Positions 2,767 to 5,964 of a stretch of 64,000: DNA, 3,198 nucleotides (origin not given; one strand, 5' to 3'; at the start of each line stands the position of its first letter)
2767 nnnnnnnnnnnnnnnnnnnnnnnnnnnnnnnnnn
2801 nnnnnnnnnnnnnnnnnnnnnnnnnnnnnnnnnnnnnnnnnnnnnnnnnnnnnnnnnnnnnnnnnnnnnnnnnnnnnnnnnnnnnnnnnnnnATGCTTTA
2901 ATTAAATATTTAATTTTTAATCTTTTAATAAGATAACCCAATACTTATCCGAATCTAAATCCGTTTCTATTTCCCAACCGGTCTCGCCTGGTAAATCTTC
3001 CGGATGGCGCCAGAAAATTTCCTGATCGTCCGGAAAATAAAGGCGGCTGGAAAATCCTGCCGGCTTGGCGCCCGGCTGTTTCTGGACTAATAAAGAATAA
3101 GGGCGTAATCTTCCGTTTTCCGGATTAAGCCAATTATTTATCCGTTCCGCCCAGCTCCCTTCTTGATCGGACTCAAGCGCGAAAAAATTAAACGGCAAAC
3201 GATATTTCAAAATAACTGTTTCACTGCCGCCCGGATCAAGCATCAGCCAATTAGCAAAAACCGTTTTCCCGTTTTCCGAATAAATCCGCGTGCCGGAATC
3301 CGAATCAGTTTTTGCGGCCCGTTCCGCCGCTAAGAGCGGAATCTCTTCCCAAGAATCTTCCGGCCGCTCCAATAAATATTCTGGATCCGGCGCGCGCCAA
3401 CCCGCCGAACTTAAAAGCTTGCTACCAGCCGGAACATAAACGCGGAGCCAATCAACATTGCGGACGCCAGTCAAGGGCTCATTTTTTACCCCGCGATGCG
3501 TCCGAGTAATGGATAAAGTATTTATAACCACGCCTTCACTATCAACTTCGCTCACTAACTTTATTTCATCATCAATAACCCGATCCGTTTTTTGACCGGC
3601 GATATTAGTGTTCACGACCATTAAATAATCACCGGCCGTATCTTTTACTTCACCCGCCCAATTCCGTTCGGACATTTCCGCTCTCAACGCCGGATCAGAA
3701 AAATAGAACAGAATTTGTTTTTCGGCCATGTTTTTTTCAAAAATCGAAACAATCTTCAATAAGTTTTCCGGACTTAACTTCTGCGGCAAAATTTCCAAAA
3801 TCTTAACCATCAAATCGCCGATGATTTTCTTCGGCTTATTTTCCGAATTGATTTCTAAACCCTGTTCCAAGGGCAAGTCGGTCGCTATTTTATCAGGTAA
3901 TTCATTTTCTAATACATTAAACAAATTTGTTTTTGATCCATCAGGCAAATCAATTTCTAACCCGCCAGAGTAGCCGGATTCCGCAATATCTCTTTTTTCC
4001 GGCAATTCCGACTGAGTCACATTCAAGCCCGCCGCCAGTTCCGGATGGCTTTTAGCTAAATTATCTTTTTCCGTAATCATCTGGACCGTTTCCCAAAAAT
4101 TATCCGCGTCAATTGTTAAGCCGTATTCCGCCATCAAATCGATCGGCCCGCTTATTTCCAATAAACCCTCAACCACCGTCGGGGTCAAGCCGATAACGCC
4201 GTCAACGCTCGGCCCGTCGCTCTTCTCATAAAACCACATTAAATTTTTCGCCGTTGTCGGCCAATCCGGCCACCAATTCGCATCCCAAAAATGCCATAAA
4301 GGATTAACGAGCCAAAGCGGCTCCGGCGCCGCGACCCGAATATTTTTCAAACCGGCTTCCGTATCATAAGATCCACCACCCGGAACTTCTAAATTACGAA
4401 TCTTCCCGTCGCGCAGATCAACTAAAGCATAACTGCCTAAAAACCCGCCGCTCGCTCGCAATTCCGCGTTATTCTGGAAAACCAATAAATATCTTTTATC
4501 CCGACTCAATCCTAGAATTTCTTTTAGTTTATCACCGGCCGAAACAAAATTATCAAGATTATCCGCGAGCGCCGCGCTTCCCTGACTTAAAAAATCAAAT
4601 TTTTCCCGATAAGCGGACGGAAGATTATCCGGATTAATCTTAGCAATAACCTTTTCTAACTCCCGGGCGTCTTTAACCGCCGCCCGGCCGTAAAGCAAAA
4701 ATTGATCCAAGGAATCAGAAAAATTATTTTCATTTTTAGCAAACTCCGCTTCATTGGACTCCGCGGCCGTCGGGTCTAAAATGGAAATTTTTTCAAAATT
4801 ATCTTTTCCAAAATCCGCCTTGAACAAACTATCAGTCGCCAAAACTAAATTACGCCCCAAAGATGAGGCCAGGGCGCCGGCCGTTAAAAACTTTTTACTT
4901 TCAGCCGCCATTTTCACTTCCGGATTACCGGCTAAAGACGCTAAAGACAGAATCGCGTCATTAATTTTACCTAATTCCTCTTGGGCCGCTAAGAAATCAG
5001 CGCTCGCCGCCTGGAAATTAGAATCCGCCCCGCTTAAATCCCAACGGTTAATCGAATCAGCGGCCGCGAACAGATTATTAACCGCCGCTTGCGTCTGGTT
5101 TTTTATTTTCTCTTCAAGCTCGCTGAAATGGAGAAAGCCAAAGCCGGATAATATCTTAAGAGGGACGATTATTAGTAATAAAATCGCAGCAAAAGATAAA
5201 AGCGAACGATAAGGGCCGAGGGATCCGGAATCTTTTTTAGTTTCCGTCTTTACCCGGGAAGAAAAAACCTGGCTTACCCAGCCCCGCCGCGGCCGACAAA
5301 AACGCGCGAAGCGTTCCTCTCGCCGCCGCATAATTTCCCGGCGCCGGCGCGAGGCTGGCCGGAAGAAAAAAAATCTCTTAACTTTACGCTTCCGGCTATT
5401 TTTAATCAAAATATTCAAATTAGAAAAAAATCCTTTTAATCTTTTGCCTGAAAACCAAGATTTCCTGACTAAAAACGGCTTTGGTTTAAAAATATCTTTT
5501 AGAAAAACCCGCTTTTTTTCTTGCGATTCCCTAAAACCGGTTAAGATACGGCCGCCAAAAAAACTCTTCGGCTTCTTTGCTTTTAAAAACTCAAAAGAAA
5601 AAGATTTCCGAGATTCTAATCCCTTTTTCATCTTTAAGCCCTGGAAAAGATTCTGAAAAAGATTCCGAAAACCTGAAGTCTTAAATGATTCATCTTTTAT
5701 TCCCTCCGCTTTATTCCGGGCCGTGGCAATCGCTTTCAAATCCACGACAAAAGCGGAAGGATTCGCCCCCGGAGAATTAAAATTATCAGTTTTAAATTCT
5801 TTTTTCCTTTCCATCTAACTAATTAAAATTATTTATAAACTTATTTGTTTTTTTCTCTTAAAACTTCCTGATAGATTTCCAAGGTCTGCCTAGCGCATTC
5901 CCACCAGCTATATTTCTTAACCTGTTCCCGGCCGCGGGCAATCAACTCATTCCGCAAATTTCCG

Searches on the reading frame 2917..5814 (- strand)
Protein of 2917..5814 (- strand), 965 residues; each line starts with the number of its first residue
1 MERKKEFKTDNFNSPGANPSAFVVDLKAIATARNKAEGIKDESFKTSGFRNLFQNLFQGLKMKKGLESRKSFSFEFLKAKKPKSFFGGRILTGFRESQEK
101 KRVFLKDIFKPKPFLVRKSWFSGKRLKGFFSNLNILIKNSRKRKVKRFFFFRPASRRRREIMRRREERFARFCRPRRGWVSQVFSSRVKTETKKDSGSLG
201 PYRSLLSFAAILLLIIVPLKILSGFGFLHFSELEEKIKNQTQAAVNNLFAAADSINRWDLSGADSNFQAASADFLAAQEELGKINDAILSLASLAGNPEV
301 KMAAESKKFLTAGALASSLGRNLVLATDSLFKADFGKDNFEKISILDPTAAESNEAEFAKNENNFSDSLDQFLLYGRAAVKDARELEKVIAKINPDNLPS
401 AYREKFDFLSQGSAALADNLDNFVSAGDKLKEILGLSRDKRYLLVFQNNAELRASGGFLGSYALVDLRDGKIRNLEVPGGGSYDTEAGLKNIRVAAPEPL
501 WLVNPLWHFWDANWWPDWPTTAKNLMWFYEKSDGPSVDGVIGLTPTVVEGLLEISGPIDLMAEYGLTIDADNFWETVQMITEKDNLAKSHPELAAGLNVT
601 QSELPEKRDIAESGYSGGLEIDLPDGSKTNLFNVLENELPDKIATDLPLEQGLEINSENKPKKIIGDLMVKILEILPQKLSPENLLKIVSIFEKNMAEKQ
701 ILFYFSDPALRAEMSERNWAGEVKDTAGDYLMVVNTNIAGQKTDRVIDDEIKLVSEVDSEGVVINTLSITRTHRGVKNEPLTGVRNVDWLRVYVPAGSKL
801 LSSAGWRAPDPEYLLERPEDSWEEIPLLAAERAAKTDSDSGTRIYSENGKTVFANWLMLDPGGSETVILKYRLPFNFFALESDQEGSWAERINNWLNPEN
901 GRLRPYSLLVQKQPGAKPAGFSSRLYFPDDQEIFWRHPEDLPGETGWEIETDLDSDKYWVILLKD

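Call 61: search_protein_families(library=pfam, proteins=[window:2917-5814:-], max_evalue=0.0001)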
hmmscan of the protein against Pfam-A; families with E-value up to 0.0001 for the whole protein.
window:2917-5814:- (965 aa): 1 family
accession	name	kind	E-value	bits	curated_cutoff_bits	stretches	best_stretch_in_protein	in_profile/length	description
PF13196.11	DUF4012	-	5e-27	95.6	28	1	439-577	3-139/144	Protein of unknown function (DUF4012)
